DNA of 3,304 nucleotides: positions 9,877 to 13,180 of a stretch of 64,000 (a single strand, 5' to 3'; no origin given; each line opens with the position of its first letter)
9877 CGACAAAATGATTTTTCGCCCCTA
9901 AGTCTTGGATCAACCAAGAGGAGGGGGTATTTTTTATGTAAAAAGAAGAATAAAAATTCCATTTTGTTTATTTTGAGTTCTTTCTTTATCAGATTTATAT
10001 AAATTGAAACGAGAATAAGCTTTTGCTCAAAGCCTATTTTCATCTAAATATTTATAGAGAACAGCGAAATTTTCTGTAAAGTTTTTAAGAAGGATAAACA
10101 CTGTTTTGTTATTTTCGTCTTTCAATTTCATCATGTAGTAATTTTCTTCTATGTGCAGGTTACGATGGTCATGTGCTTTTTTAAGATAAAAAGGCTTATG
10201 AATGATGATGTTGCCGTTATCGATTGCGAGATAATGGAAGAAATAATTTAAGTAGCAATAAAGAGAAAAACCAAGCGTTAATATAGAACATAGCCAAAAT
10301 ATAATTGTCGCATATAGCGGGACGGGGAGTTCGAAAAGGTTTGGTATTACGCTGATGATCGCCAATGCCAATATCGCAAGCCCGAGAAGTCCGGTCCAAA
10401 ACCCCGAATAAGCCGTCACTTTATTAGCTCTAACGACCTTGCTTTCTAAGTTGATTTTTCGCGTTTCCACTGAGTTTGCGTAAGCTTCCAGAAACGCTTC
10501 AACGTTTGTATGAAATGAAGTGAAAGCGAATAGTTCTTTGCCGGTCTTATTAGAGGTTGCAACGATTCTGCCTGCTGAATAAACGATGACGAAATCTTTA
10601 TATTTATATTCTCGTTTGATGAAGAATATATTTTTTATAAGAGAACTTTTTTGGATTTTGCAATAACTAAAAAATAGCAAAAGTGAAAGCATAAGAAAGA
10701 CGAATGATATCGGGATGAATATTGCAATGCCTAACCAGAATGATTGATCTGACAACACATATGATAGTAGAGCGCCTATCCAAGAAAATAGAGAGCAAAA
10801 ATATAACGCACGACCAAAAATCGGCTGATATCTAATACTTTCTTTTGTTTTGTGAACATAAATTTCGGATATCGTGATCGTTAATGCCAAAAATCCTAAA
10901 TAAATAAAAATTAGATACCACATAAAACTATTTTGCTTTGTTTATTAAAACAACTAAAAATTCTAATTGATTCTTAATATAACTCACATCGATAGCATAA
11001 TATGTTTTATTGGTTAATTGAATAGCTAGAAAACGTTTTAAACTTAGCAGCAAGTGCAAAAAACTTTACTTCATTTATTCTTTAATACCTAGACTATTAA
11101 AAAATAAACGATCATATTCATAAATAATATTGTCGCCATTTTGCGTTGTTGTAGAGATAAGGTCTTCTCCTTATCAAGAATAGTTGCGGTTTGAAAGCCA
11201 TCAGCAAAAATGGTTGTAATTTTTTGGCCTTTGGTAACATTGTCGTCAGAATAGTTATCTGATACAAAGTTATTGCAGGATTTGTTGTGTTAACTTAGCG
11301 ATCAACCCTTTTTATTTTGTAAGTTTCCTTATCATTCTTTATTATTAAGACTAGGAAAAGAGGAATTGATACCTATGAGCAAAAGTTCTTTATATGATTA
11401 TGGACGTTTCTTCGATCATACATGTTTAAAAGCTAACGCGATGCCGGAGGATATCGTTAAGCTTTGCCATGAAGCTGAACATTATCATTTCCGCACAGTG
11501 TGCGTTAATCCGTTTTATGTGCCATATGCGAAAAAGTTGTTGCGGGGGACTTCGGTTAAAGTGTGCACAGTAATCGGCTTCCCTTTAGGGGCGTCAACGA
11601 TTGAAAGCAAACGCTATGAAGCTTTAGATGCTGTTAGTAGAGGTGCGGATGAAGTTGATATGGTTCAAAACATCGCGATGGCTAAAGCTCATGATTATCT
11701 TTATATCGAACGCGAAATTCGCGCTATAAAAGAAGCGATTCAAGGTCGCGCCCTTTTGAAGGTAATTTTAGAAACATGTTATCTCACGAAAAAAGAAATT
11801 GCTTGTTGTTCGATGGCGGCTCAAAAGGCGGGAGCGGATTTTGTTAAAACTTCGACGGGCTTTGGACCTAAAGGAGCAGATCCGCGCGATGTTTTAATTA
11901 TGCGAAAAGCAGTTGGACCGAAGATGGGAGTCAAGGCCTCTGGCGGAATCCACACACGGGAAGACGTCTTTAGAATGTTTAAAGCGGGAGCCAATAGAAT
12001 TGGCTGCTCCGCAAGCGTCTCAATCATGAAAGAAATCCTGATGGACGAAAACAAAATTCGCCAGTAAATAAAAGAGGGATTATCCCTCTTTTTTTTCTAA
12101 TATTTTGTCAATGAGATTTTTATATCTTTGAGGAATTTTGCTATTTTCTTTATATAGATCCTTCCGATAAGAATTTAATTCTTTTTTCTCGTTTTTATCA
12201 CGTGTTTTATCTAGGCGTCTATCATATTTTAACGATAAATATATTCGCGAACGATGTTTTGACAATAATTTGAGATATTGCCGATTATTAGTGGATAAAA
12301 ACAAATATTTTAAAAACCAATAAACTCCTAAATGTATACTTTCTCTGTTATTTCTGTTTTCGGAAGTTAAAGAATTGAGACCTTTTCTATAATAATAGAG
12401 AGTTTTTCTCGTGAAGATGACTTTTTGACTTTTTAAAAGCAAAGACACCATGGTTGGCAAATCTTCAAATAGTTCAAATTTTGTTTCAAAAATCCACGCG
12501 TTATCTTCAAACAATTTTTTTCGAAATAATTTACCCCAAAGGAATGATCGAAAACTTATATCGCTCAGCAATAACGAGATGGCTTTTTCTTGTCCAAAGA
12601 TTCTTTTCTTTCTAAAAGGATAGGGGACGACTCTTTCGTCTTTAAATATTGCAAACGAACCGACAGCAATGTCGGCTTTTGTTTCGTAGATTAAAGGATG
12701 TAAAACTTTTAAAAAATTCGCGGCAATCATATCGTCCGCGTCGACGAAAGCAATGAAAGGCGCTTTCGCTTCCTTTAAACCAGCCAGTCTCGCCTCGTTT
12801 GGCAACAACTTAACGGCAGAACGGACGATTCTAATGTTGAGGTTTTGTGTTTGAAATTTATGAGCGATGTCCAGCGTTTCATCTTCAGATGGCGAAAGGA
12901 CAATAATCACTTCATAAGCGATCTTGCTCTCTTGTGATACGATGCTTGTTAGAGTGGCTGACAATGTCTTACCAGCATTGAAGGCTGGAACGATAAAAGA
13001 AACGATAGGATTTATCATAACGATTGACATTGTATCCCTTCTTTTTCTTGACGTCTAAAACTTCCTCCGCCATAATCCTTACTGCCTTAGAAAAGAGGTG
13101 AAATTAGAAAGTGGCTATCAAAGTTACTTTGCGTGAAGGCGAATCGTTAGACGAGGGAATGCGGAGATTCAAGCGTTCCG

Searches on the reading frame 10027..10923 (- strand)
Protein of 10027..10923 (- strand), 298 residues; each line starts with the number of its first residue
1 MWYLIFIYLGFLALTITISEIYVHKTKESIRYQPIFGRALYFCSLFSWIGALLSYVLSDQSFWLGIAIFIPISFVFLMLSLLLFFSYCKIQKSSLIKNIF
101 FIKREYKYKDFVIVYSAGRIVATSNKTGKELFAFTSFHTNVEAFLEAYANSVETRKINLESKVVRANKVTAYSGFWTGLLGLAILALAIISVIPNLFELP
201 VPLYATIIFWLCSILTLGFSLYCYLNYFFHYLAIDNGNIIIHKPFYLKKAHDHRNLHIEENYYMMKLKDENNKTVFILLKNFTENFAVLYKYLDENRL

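Call 3: search_protein_families(library=pfam, proteins=[window:10027-10923:-], max_evalue=1)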
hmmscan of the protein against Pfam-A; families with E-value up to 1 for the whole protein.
window:10027-10923:- (298 aa): 1 family
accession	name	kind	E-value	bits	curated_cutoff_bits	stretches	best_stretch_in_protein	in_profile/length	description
PF17416.8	Glycoprot_B_PH1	-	0.073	13.1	27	1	228-274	130-183/210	Herpesvirus Glycoprotein B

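Call 4: search_protein_families(library=ncbifam, proteins=[window:10027-10923:-], max_evalue=1)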
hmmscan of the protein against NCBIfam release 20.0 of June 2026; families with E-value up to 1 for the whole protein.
window:10027-10923:- (298 aa): 1 family
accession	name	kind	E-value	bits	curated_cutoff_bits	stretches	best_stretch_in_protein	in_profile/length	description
NF040813.1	pro_dh_Thprot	equivalog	0.13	11.4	600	1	143-184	188-230/362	D-proline dehydrogenase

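Call 89: search_protein_families(library=padloc, proteins=[window:10027-10923:-], max_evalue=0.01)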
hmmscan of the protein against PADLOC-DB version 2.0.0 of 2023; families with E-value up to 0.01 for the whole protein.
window:10027-10923:- (298 aa): 0 families

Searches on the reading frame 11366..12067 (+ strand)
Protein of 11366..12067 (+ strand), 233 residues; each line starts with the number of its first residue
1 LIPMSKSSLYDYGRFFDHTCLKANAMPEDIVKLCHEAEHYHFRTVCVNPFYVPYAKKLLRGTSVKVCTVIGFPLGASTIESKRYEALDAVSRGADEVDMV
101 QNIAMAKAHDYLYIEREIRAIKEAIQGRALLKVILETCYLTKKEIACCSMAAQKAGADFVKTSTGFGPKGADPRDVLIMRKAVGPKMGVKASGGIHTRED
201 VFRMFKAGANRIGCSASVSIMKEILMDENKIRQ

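Call 3: search_protein_families(library=pfam, proteins=[window:11366-12067:+], max_evalue=1)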
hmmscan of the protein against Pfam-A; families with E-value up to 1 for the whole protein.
window:11366-12067:+ (233 aa): 2 families
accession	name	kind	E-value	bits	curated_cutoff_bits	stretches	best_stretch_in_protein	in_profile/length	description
PF01791.15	DeoC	-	1.7e-16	61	23.8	1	16-207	6-210/229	DeoC/LacD family aldolase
PF01180.27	DHO_dh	-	0.019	14.6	27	1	177-213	231-267/291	Dihydroorotate dehydrogenase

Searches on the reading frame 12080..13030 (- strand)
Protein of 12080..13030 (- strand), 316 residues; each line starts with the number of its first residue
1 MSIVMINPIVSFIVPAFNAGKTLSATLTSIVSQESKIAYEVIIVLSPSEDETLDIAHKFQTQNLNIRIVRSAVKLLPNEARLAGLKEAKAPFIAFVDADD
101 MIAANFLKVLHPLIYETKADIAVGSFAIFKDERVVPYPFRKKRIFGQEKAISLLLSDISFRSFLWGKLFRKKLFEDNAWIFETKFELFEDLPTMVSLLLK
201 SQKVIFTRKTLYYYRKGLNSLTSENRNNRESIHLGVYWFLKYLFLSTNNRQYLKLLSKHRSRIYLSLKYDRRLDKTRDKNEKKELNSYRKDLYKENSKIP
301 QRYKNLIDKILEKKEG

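Call 3: search_protein_families(library=pfam, proteins=[window:12080-13030:-], max_evalue=1)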
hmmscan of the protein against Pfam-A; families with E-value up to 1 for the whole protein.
window:12080-13030:- (316 aa): 4 families
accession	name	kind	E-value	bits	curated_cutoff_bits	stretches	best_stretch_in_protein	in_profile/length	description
PF00535.33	Glycos_transf_2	-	2.5e-26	93.1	23.3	1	11-174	1-164/168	Glycosyl transferase family 2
PF13641.12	Glyco_tranf_2_3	-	2.7e-13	50.9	27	1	10-230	3-227/230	Glycosyltransferase like family 2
PF10111.15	Glyco_tranf_2_2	-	0.0038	17.2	27.3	1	26-108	18-100/276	Glycosyltransferase like family 2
PF25129.1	Pyr4-TMTC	-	0.15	12.1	27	1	29-97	48-116/227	Pyr4-like transmembrane terpene cyclases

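Call 4: search_protein_families(library=ncbifam, proteins=[window:12080-13030:-], max_evalue=1)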
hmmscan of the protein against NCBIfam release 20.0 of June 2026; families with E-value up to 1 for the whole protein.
window:12080-13030:- (316 aa): 19 families
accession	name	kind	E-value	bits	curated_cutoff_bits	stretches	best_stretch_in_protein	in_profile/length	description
NF007482.0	PRK10073.1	equivalog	2.4e-23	82.7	423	1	8-254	6-255/334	glycosyltransferase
NF047683.1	TeichurnBiosyTuaG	equivalog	8.9e-14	51.7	400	1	6-108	4-105/252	teichuronic acid biosynthesis protein TuaG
NF050050.1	ProtGlycPglI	equivalog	4.5e-13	49.2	500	1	8-242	2-229/306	GalNAc(5)-diNAcBac-PP-undecaprenol beta-1,3-glucosyltransferase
NF041875.1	EPS_EpsD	equivalog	1.7e-10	40.9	370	1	10-139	1-131/325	exopolysaccharide biosynthesis glycosyltransferase EpsD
TIGR03965.1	mycofact_glyco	equivalog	2.3e-10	40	280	1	9-124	75-189/467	mycofactocin biosynthesis glycosyltransferase MftF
NF038302.1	EPS_HpsE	equivalog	3.7e-09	36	300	1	12-110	5-107/307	hormogonium polysaccharide biosynthesis glycosyltransferase HpsE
TIGR03937.1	PgaC_IcaA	equivalog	4.7e-09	35.7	422.3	1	8-109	45-145/407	poly-beta-1,6-N-acetyl-D-glucosamine synthase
TIGR04283.1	glyco_like_mftF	equivalog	1e-08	35.1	182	1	10-128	1-109/221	TIGR04283 family arsenosugar biosynthesis glycosyltransferase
NF038299.1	EPS_HpsN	equivalog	6.2e-08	32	425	1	8-129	1-120/317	hormogonium polysaccharide biosynthesis glycosyltransferase HpsN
NF053739.1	GlytfEpsEBac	equivalog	5.8e-07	28.8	450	1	8-129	1-122/265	glycosyltransferase EpsE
NF010496.0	PRK13915.1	equivalog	1.1e-06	28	262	1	10-120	33-149/307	glucosyl-3-phosphoglycerate synthase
TIGR04242.1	nodulat_NodC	equivalog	1.7e-05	24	550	1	7-124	47-166/395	chitooligosaccharide synthase NodC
TIGR03111.1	glyc2_xrt_Gpos1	hypoth_equivalog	2.7e-05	23.2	363.95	1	7-132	48-173/439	TIGR03111 family XrtG-associated glycosyltransferase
NF047588.1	GlcsyltransPgfSStrep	equivalog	7.3e-05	22.1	500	1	10-100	3-96/308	glycosyltransferase PgfS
TIGR03469.1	HpnB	hypoth_equivalog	7.6e-05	21.9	379.25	1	6-63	42-99/386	hopene-associated glycosyltransferase HpnB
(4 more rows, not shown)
